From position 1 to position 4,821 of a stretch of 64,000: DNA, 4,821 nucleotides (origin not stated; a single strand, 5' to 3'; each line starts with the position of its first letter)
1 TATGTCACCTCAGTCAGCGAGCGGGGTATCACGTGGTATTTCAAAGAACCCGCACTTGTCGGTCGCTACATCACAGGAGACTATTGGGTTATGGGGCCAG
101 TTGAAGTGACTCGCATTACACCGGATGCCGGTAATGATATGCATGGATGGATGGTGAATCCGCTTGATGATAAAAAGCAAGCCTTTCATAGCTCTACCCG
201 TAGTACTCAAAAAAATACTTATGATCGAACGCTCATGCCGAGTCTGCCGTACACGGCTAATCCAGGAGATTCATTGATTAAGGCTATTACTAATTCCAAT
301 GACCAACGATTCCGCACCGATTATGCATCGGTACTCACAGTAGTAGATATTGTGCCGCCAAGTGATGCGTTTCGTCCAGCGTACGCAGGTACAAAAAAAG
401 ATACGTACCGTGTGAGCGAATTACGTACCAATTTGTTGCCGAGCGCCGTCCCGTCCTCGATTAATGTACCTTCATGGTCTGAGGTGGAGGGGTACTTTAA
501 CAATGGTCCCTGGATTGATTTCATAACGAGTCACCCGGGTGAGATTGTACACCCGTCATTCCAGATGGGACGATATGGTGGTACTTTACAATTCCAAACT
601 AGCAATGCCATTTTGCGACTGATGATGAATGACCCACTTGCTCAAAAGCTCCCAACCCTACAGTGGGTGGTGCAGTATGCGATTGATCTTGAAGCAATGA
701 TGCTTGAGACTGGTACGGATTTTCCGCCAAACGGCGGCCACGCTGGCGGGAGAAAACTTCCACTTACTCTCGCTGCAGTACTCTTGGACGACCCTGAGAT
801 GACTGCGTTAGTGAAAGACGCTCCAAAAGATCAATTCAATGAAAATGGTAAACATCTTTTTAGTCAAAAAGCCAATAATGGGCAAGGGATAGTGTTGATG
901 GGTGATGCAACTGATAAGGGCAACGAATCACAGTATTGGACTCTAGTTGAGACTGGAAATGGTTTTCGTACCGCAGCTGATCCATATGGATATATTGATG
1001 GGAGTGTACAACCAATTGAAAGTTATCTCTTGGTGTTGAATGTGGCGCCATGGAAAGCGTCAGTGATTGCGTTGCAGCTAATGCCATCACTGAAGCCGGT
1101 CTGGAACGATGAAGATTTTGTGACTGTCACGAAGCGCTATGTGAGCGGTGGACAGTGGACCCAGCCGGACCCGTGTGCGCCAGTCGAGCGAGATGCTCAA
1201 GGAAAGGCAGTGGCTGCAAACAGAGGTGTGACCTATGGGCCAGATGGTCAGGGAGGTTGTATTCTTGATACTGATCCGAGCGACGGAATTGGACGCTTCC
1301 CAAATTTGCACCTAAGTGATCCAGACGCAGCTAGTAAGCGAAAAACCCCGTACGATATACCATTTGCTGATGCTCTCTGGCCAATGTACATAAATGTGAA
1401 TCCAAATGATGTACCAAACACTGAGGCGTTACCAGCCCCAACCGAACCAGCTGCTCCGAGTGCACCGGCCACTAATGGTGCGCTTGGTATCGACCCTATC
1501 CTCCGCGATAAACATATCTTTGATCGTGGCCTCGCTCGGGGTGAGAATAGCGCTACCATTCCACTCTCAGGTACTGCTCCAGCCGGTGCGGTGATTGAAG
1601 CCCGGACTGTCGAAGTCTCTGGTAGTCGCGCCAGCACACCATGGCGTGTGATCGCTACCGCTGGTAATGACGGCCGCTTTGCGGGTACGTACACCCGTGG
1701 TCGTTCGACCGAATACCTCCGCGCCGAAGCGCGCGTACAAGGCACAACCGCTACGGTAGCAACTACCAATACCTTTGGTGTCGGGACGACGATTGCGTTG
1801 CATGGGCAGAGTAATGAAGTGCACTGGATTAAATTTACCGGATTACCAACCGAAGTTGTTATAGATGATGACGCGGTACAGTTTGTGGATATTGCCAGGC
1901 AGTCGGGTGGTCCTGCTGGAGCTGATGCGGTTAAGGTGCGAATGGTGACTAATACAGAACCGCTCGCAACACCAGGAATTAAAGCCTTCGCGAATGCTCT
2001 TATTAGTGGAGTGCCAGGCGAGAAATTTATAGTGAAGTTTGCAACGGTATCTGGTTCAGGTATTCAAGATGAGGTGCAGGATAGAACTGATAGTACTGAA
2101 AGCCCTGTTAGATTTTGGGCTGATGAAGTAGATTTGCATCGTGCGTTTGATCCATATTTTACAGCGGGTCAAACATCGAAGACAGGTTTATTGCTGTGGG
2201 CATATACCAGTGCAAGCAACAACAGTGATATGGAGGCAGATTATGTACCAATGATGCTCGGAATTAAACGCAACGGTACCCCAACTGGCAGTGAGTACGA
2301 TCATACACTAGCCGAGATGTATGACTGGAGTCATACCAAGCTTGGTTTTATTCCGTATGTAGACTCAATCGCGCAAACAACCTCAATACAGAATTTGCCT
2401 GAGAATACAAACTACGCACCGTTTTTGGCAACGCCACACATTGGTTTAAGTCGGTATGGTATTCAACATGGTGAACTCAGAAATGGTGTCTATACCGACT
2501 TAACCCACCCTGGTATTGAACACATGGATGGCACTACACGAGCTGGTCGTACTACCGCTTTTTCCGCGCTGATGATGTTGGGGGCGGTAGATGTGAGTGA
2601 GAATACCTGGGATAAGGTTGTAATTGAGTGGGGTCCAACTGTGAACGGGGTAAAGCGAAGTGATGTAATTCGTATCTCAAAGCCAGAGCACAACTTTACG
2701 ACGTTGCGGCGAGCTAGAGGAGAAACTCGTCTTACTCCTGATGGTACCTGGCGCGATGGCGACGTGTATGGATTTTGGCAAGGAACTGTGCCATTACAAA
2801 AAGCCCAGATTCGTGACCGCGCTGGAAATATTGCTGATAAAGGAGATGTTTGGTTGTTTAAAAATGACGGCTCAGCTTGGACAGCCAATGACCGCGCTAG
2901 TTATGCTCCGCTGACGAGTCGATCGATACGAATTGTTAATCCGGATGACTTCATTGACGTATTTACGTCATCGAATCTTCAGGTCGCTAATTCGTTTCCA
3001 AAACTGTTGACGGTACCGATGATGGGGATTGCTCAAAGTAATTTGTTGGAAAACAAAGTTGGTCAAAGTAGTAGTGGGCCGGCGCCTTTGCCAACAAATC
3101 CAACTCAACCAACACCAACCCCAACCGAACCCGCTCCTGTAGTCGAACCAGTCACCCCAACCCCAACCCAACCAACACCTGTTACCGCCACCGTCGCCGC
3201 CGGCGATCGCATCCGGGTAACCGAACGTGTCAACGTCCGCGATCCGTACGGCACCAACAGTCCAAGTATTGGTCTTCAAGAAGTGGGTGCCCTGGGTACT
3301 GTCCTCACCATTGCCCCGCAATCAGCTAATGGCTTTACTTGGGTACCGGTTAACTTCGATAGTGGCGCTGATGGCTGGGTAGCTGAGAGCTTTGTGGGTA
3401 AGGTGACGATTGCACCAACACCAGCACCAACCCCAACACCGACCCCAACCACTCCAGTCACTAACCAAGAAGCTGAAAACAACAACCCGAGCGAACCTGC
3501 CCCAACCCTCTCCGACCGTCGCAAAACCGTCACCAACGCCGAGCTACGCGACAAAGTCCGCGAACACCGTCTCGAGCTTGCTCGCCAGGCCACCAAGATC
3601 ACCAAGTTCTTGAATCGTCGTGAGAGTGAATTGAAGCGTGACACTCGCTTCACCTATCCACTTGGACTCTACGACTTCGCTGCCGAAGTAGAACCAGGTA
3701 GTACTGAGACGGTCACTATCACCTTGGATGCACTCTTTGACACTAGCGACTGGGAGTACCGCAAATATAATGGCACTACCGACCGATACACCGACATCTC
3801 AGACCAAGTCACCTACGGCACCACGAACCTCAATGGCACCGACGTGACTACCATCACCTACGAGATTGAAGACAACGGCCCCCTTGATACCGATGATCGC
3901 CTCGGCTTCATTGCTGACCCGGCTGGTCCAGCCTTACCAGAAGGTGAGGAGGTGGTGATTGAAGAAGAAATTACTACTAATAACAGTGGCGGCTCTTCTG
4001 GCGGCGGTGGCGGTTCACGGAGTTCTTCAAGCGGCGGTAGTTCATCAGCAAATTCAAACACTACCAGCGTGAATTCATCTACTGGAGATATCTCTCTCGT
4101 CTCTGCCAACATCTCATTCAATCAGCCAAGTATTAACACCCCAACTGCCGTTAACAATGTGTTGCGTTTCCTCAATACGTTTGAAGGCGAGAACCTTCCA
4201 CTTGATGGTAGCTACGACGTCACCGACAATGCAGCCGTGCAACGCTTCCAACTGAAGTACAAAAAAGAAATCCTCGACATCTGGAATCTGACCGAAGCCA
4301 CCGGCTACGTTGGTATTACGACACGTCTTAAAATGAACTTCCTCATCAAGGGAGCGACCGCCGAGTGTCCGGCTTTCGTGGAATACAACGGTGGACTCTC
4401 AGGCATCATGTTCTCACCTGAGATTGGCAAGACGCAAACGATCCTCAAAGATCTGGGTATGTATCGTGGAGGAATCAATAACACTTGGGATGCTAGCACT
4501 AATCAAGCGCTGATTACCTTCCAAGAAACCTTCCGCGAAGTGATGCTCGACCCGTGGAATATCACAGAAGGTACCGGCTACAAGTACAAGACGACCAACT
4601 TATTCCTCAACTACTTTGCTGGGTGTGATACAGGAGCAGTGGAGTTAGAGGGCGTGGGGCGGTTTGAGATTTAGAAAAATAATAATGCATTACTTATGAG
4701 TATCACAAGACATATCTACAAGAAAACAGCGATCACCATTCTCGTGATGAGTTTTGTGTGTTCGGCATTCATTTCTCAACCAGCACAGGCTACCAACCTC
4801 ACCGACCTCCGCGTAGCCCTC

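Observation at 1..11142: Tandem paralogous giant surface proteins with carbohydrate-esterase-like cores and peptidoglycan-binding C-termini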

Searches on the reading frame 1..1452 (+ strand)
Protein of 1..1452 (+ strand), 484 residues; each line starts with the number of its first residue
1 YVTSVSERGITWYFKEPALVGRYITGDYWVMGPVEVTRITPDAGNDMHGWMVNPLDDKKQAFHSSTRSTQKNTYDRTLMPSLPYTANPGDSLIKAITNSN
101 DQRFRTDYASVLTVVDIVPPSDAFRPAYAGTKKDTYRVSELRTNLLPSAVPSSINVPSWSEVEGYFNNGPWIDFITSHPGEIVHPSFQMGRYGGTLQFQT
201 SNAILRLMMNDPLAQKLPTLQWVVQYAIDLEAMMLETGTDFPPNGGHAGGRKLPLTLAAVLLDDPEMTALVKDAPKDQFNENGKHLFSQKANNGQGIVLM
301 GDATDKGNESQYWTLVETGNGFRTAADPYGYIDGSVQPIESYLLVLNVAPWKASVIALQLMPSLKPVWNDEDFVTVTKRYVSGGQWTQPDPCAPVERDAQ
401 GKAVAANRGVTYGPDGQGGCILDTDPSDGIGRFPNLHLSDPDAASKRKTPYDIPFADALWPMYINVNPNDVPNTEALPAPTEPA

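Call 10: search_protein_families(library=pfam, proteins=[window:1-1452:+], max_evalue=10)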
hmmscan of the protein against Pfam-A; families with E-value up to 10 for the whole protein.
window:1-1452:+ (484 aa): 0 families

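Call 52: find_homologous_proteins(query=window:1-1452:+, max_evalue=0.001)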
Query window:1-1452:+ (484 aa): 261 proteins with E <= 0.001 among 7683 candidates; the best 120 are listed.
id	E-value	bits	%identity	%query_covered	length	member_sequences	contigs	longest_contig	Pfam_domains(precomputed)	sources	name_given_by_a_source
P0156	2.5e-104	368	43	95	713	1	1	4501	-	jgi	-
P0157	3.3e-100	354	42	95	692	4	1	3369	-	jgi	-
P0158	2.5e-99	351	42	98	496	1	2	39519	-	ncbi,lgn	-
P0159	6.9e-98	347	41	99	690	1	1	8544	-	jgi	-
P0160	1.9e-96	342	40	95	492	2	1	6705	-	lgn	-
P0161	4.1e-96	341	41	95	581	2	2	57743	-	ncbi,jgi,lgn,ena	-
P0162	5.2e-96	340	43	95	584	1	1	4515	-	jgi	-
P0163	7.3e-96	340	40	95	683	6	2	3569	-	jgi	jgi:hypothetical protein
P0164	4.3e-95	337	41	95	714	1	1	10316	-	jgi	jgi:hypothetical protein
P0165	7.1e-95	337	41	95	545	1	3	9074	-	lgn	-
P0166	2.3e-94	335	51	65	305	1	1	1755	-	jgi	-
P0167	3.1e-94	335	42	94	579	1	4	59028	-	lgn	-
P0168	4.1e-94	334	42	95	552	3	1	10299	-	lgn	-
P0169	1.4e-93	332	39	95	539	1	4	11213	-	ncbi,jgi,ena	-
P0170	7.1e-93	330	40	95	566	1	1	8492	-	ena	-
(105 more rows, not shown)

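Call 55: search_solved_structures(query=A3, max_evalue=1)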
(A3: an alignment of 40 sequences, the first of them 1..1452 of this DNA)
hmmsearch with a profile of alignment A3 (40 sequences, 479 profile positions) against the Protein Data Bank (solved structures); distinct sequences matched with E-value up to 1: 1.
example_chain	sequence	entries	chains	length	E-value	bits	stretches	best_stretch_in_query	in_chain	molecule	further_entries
3cfd_H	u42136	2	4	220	0.38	12.5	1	22-67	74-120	PURPLE-FLUORESCENT ANTIBODY EP2-25C10-IGG2B HEAVY CHAIN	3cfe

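Call 59: predict_structure(alignment_id=A3)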
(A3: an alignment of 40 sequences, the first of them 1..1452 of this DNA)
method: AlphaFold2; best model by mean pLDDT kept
length: 484 residues; sequences in the alignment: 40
mean_pLDDT: 90.3   pTM: 0.91
mean pLDDT of the five models: 90.3, 89.6, 88.4, 88.2, 87.9
residues with pLDDT >= 90: 350; 70-90: 96; 50-70: 32; < 50: 6
segments of 3 or more residues with pLDDT < 50: 480-482
pLDDT, mean of each block of 10 residues (from residue 1): 97 99 97 98 92 95 74 89 98 91 83 98 98 97 98 92 91 86 87 89 97 97 98 96 86 98 98 96 94 93 78 89 88 73 75 96 98 94 91 95 94 94 92 90 80 91 78 53 46
secondary structure, 60 per line:
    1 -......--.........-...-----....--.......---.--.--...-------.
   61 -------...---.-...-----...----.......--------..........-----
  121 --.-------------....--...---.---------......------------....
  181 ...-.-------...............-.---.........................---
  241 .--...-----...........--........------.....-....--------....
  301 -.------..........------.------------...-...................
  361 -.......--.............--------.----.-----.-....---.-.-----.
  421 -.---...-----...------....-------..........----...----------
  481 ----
elements in order: E2-7 E10-18 E20-22 E28-31 E34-40 E50-52 E84-86 E91-97 E106-115 H159-164 H177-183 H193-207 H213-237 H252-262 H265-272 H280-283 E285-288 E297-300 H309-318 H342-360 H362-368 H371-383 H443-446 H454-463

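Call 61: fold_search(model_id=the predicted structure, library=pdb)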
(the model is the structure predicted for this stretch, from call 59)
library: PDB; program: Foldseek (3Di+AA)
matches with E <= 10: 120; with E <= 0.001: 0
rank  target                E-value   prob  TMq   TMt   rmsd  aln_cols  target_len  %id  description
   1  1lxm_A                2.6e-01  0.10  0.21  0.14  17.6       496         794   10  Crystal Structure of Streptococcus agalactiae Hyaluronate Lyase Complexed with Hexasaccharide Unit of Hyaluronan (released 2002-10-30)
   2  3cu7_B                4.3e-01  0.03  0.14  0.06  22.7       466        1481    9  Human Complement Component 5 (released 2008-06-10)
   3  3cu7_A                4.3e-01  0.02  0.13  0.06  22.9       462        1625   11  Human Complement Component 5 (released 2008-06-10)
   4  1f1s                  4.6e-01  0.08  0.19  0.13  15.1       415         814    7  CRYSTAL STRUCTURE OF STREPTOCOCCUS AGALACTIAE HYALURONATE LYASE AT 2.1 ANGSTROM RESOLUTION. (released 2002-01-16)
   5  3h7l_B                5.1e-01  0.07  0.15  0.13  14.4       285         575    9  CRYSTAL STRUCTURE OF ENDOGLUCANASE-RELATED PROTEIN FROM Vibrio parahaemolyticus (released 2009-05-12)
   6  5dgq_B                5.1e-01  0.06  0.18  0.16  14.5       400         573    8  Crystal structure of GH9 exo-beta-D-glucosaminidase PBPRA0520 (released 2015-12-09)
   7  7bjt_A                5.7e-01  0.12  0.22  0.16  11.0       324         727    8  Structure-function analysis of a new PL17 oligoalginate lyase from the marine bacterium Zobellia galactanivorans DsijT (released 2021-07-14)
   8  5dgq_A                8.5e-01  0.02  0.12  0.10  14.4       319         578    8  Crystal structure of GH9 exo-beta-D-glucosaminidase PBPRA0520 (released 2015-12-09)
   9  7uwu_B                9.0e-01  0.07  0.11  0.09  15.6       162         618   10  Starch adherence system protein 6 (Sas6) (released 2023-06-14)
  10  3kls_B                1.1e+00  0.02  0.15  0.07  23.9       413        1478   10  Structure of complement C5 in complex with SSL7 (released 2009-11-24)
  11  4u48                  1.1e+00  0.02  0.14  0.07  22.5       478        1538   10  Crystal structure of Salmonella alpha-2-macroglobulin (released 2014-09-17)
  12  3kls_A                1.2e+00  0.02  0.17  0.07  24.0       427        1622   10  Structure of complement C5 in complex with SSL7 (released 2009-11-24)
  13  6tqs_F                1.9e+00  0.07  0.11  0.30  11.6       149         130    9  The crystal structure of the MSP domain of human MOSPD2 in complex with the conventional FFAT motif of ORP1. (released 2020-11-18)
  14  6ljl_A                1.9e+00  0.01  0.14  0.10  24.8       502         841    9  Crystal Structure of exoHep-Y390A/H555A complexed with a tetrasaccharide substrate (released 2020-12-23)
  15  7bm6_A                2.0e+00  0.09  0.21  0.15   8.3       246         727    8  Structure-function analysis of a new PL17 oligoalginate lyase from the marine bacterium Zobellia galactanivorans DsijT (released 2021-07-14)
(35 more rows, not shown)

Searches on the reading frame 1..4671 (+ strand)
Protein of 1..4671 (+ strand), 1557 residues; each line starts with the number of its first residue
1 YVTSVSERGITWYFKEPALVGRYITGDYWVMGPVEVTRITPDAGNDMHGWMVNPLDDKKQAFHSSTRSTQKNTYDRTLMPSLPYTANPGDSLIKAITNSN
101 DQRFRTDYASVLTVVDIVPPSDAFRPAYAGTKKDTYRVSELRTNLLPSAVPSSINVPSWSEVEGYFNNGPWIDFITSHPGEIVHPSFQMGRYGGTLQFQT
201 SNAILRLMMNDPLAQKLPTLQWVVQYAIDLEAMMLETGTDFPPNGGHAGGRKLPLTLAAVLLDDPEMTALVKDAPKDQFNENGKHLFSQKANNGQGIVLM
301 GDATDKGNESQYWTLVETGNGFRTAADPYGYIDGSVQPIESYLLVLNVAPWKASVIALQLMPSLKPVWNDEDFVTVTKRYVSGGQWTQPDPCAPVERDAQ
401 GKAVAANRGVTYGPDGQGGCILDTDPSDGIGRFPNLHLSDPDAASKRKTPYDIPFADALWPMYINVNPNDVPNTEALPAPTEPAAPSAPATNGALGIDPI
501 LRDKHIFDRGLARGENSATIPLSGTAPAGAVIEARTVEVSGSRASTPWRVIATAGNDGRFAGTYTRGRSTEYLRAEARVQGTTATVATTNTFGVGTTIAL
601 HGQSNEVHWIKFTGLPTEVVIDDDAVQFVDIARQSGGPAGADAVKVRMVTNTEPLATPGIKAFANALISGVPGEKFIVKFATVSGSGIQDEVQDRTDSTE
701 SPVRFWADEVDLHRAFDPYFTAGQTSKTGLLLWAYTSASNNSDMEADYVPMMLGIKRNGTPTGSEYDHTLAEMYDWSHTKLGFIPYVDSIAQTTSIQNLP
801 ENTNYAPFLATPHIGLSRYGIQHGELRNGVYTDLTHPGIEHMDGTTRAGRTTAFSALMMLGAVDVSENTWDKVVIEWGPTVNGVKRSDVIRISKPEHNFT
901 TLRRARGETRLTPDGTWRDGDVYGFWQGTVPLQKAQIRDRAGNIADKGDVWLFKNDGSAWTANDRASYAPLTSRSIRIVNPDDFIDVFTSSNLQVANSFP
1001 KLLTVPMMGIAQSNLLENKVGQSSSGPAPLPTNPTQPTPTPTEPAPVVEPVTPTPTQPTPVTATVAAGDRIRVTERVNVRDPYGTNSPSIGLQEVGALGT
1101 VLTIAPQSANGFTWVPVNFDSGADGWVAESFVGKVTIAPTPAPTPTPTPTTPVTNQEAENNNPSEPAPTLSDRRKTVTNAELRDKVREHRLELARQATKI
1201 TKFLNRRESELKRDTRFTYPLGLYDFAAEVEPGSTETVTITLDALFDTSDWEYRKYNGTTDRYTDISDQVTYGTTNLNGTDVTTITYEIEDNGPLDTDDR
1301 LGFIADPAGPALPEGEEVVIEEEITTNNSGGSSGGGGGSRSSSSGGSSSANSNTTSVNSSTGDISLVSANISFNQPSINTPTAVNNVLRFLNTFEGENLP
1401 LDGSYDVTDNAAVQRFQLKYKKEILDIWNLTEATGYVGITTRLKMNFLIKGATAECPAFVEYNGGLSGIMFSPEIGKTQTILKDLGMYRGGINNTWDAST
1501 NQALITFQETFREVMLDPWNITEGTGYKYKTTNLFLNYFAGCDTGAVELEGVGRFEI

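Call 5: search_protein_families(library=pfam, proteins=[window:1-4671:+], max_evalue=1)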
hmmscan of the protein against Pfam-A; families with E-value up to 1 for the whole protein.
window:1-4671:+ (1557 aa): 2 families
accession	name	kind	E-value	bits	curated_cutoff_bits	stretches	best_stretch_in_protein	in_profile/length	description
PF01471.23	PG_binding_1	-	0.00018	22.1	23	1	1473-1511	3-41/57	Putative peptidoglycan binding domain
PF08239.17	SH3_3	-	0.014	16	27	1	1097-1132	20-53/54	Bacterial SH3 domain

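Call 6: search_protein_families(library=ncbifam, proteins=[window:1-4671:+], max_evalue=1)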
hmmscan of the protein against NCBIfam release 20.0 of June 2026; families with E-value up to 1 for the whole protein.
window:1-4671:+ (1557 aa): 3 families
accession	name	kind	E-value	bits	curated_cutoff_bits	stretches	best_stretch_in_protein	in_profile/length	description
NF041766.1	choice_anch_U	domain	2.3e-11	44.4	32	1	1216-1312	4-92/92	choice-of-anchor U domain-containing protein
NF038033.1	FEA1_rel_lipo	equivalog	0.0088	14.8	250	1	1322-1372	24-73/406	FEA1-related lipoprotein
TIGR02869.1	spore_SleB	equivalog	0.012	15.5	236.5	1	1475-1510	16-51/201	spore cortex-lytic enzyme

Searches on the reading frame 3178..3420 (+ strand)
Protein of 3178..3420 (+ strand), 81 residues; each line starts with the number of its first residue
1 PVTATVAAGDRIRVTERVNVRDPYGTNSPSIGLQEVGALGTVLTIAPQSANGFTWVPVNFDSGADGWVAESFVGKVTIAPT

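Call 75: search_protein_families(library=pfam, proteins=[window:3178-3420:+], max_evalue=1)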
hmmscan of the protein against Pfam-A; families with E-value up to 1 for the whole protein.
window:3178-3420:+ (81 aa): 2 families
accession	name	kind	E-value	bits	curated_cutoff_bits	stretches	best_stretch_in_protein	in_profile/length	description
PF08239.17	SH3_3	-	9.6e-06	26.1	27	1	18-73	3-53/54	Bacterial SH3 domain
PF05632.16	DUF792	-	0.16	12.2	25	1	13-39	125-151/184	Borrelia burgdorferi protein of unknown function (DUF792)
